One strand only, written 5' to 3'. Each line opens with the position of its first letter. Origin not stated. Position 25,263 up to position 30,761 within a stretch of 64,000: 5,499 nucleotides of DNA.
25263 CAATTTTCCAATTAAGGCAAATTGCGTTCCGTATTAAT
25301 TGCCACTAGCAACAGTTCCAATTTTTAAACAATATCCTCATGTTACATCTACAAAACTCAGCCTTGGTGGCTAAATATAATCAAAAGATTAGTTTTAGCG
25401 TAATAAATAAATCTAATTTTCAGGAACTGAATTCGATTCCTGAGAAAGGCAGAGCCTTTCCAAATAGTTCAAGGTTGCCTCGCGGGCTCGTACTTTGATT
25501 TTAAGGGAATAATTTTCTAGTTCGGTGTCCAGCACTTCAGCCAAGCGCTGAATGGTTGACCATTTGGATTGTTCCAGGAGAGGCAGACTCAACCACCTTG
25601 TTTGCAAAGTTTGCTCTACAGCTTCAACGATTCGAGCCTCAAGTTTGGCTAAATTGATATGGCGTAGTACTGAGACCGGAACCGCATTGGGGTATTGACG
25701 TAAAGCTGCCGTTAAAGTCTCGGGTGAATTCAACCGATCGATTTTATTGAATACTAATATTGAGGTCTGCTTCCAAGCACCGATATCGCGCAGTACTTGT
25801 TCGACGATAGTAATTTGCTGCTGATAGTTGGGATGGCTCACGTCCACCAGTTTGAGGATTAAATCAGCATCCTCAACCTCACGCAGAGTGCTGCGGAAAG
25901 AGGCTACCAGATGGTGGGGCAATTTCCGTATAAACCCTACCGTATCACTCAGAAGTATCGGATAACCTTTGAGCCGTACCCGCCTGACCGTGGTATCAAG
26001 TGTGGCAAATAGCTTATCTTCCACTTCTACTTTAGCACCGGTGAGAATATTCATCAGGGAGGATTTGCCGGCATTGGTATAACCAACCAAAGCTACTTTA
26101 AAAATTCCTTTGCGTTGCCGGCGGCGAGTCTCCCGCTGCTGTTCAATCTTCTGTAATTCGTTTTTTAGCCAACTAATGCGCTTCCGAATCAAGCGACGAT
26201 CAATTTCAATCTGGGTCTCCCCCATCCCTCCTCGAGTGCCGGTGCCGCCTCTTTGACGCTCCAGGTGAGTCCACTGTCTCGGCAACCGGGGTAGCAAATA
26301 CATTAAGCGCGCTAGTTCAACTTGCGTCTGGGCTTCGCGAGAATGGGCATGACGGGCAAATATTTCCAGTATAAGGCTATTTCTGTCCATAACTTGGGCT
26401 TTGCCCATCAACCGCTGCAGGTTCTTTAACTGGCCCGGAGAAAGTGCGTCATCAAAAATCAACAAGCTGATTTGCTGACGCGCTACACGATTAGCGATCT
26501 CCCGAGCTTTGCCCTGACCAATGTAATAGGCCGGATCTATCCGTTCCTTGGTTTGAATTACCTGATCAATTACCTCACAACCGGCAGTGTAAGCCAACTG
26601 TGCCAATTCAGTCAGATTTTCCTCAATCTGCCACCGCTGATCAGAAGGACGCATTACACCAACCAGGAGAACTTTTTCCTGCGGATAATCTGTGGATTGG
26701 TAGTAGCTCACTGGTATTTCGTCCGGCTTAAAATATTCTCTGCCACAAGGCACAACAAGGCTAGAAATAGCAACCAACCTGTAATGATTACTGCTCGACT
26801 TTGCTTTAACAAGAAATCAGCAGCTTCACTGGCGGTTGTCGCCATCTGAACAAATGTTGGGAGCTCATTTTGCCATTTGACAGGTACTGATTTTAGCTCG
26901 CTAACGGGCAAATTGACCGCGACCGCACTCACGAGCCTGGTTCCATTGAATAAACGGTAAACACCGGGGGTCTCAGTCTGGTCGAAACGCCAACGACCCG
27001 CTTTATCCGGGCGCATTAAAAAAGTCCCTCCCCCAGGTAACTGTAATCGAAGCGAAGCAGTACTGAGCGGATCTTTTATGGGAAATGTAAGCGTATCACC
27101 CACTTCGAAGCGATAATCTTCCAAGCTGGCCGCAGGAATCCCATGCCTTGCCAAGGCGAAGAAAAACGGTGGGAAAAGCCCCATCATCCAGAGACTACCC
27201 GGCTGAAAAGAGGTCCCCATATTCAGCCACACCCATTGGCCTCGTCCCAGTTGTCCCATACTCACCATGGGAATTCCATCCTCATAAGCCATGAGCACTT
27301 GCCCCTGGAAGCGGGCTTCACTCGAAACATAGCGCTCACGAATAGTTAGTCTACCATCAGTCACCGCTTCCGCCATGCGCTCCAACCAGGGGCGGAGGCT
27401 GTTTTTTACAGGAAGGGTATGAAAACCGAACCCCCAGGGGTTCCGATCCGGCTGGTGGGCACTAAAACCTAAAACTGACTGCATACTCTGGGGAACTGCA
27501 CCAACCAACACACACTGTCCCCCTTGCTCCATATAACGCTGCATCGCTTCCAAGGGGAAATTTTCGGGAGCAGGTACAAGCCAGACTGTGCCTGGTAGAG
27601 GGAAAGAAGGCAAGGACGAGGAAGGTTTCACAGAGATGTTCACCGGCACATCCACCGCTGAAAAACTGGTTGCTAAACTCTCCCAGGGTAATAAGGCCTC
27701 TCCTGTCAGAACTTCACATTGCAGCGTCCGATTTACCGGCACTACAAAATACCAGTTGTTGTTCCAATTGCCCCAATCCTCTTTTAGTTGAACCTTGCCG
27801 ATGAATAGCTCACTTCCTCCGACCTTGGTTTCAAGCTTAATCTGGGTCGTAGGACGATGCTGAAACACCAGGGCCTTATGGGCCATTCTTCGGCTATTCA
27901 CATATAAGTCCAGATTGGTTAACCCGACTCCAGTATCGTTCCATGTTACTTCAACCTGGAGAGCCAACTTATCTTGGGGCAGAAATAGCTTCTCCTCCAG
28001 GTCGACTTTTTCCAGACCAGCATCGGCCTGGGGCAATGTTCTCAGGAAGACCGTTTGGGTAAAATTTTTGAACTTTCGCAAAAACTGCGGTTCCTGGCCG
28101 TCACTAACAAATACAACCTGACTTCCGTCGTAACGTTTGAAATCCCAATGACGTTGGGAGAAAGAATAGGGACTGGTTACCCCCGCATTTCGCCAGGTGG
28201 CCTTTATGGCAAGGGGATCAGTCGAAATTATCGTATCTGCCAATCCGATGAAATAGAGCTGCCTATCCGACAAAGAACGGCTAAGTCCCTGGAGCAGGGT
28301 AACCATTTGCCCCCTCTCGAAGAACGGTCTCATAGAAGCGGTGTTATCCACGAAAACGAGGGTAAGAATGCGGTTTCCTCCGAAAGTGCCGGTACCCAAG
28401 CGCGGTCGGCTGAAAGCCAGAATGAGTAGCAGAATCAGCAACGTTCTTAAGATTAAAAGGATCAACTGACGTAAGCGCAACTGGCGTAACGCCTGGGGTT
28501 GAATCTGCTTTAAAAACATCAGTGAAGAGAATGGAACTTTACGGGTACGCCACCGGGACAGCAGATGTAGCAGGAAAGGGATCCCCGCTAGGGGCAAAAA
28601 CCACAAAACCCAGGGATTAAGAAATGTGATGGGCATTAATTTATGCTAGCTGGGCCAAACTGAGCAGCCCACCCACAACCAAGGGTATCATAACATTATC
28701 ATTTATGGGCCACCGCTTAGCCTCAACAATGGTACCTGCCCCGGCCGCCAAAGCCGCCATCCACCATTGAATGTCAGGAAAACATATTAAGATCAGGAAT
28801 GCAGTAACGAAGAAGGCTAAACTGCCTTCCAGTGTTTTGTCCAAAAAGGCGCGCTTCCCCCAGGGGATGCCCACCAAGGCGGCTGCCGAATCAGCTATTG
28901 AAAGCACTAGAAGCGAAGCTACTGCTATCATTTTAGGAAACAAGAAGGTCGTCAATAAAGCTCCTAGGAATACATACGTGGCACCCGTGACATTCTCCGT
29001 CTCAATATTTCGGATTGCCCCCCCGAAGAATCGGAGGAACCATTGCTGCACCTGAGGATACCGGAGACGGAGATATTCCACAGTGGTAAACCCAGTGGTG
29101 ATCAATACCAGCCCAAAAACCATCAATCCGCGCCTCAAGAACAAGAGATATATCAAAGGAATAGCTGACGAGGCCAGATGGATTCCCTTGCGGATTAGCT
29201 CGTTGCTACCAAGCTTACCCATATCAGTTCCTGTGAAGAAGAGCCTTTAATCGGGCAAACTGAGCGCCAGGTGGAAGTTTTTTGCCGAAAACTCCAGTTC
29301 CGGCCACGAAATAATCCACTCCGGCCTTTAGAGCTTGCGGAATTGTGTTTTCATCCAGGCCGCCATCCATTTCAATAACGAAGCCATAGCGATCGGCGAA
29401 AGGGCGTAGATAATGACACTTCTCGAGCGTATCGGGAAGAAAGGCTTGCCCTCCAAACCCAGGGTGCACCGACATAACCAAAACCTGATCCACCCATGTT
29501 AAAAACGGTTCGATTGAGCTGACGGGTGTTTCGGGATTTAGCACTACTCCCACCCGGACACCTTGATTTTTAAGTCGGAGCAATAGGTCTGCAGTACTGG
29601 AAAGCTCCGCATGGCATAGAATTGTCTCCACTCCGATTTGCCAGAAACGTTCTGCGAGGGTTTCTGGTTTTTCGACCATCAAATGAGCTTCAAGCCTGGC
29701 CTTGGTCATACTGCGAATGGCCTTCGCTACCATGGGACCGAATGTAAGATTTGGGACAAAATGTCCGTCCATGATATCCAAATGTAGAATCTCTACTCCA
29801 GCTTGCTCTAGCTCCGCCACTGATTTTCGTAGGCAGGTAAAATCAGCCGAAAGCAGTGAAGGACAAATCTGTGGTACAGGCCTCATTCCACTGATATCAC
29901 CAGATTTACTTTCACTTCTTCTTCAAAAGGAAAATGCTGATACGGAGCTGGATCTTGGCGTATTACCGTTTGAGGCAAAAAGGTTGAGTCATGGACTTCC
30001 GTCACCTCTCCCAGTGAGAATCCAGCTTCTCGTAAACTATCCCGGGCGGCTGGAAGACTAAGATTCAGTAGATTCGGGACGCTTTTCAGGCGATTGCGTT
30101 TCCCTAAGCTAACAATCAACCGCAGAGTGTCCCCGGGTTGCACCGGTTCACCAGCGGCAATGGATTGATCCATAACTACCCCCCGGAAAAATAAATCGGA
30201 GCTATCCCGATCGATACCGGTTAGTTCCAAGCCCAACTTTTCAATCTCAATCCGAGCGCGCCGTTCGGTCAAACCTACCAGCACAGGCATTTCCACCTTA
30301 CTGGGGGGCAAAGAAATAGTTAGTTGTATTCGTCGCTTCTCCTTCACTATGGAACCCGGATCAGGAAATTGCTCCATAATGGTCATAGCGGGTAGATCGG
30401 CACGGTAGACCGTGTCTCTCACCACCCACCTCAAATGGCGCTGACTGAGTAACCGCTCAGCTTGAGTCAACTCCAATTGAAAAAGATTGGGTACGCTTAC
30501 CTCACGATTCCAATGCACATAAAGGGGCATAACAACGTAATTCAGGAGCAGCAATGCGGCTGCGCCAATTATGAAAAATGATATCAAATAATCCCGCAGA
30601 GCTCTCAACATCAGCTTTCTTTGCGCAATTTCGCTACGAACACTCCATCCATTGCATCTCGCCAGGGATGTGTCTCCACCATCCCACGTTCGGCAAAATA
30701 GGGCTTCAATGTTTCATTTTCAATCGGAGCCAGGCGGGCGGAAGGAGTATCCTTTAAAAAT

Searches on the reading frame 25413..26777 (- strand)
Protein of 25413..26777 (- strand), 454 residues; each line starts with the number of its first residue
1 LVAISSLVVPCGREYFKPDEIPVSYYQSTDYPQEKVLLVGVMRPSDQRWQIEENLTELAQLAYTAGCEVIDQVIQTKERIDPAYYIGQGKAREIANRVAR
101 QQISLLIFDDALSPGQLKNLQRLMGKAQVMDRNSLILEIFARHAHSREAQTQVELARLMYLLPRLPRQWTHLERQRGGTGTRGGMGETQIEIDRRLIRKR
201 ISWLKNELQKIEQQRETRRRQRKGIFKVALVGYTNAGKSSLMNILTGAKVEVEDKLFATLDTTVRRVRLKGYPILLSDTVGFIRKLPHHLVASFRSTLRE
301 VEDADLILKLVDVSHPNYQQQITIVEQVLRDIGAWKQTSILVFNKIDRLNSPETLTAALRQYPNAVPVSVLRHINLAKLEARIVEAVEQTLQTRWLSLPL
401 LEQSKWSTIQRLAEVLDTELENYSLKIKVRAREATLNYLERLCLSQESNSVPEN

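Call 8: search_protein_families(library=ncbifam, proteins=[window:25413-26777:-], max_evalue=0.00001)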
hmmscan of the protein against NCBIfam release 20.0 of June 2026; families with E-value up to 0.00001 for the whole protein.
window:25413-26777:- (454 aa): 18 families
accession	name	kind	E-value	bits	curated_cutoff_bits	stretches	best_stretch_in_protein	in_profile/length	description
TIGR03156.1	GTP_HflX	equivalog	1.6e-131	438.4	216.75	1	35-386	1-350/351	GTPase HflX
NF008280.0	PRK11058.1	equivalog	2e-93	313.5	441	1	34-433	9-408/426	ribosome rescue GTPase HflX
NF003661.0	PRK05291.1-3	equivalog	2e-22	80.2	380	1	197-433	189-416/448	tRNA uridine-5-carboxymethylaminomethyl(34) synthesis GTPase MnmE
TIGR03594.1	GTPase_EngA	equivalog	5.2e-19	68.6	306.7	1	208-425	157-371/432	ribosome biogenesis GTPase Der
TIGR00450.1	mnmE_trmE_thdF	equivalog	7.2e-19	68.2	252.6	1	191-427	173-402/446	tRNA uridine-5-carboxymethylaminomethyl(34) synthesis GTPase MnmE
NF000908.1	PRK00089.1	equivalog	4.4e-18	65.6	237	1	228-389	6-169/291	GTPase Era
NF008955.0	PRK12297.1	equivalog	1.3e-15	57.3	406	1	223-395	157-336/429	GTPase ObgE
TIGR02729.1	Obg_CgtA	equivalog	8.9e-15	54.5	280.25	1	224-387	156-328/329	Obg family GTPase CgtA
NF008956.1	PRK12299.1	equivalog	4.2e-14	52.3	300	1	223-388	156-326/327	GTPase ObgE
NF002828.0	PRK03003.1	equivalog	1.5e-13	50.2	631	1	207-389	196-377/477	ribosome biogenesis GTPase Der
NF007071.0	PRK09518.1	equivalog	5e-13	48.5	953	1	208-351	428-570/706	bifunctional cytidylate kinase/GTPase Der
TIGR03918.1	GTP_HydF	equivalog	1.2e-12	47.4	325.55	1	226-403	8-183/392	[FeFe] hydrogenase H-cluster maturation GTPase HydF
TIGR00231.1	small_GTP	domain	1.5e-12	47.6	42.5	1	225-376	3-155/164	GTP-binding protein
TIGR00436.1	era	equivalog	1.4e-09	37.7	116.25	1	227-387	2-163/270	GTPase Era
NF008954.1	PRK12296.1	equivalog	1.4e-07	30.3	377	1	222-335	156-269/470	GTPase ObgE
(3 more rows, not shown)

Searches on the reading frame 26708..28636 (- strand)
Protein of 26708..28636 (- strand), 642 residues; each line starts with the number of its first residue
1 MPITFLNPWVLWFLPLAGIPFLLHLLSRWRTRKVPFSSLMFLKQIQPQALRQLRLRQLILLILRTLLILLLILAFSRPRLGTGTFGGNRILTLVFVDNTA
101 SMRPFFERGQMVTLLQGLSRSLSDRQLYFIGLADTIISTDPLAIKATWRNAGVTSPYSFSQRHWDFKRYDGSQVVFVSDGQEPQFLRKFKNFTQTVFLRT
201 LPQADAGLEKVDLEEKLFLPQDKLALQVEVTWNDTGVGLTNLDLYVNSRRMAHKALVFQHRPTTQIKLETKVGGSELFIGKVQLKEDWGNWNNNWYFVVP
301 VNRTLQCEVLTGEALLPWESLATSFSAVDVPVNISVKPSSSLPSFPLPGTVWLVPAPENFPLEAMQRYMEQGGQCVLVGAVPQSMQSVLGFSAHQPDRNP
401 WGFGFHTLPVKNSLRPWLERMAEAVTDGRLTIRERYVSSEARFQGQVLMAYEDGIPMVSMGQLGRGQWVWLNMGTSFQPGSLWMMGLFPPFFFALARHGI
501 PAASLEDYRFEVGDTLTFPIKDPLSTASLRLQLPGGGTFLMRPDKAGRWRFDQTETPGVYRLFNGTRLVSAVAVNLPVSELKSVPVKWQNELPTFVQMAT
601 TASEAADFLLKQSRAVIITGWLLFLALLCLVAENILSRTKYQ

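Call 8: search_protein_families(library=ncbifam, proteins=[window:26708-28636:-], max_evalue=0.00001)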
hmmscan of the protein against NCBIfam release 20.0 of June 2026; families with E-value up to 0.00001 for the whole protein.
window:26708-28636:- (642 aa): 1 family
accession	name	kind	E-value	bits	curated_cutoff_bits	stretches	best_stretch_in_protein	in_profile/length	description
TIGR02226.1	two_anch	domain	1.3e-16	60.6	23.05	1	4-80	2-78/82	N-terminal double-transmembrane domain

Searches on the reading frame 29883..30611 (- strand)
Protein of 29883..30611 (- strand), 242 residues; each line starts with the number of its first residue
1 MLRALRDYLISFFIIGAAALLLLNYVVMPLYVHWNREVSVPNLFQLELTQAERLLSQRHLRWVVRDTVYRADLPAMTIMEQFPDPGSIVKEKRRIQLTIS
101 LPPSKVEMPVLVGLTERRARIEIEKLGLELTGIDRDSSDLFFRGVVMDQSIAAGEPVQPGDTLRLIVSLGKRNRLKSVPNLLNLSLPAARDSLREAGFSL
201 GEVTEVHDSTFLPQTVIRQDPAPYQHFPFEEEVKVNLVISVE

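Call 22: search_protein_families(library=pfam, proteins=[window:29883-30611:-], max_evalue=0.001)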
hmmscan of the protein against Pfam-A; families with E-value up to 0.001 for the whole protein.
window:29883-30611:- (242 aa): 1 family
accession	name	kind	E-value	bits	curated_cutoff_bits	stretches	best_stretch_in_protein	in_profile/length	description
PF03793.24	PASTA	-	2.1e-29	101.7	23.2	3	106-168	1-63/64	PASTA domain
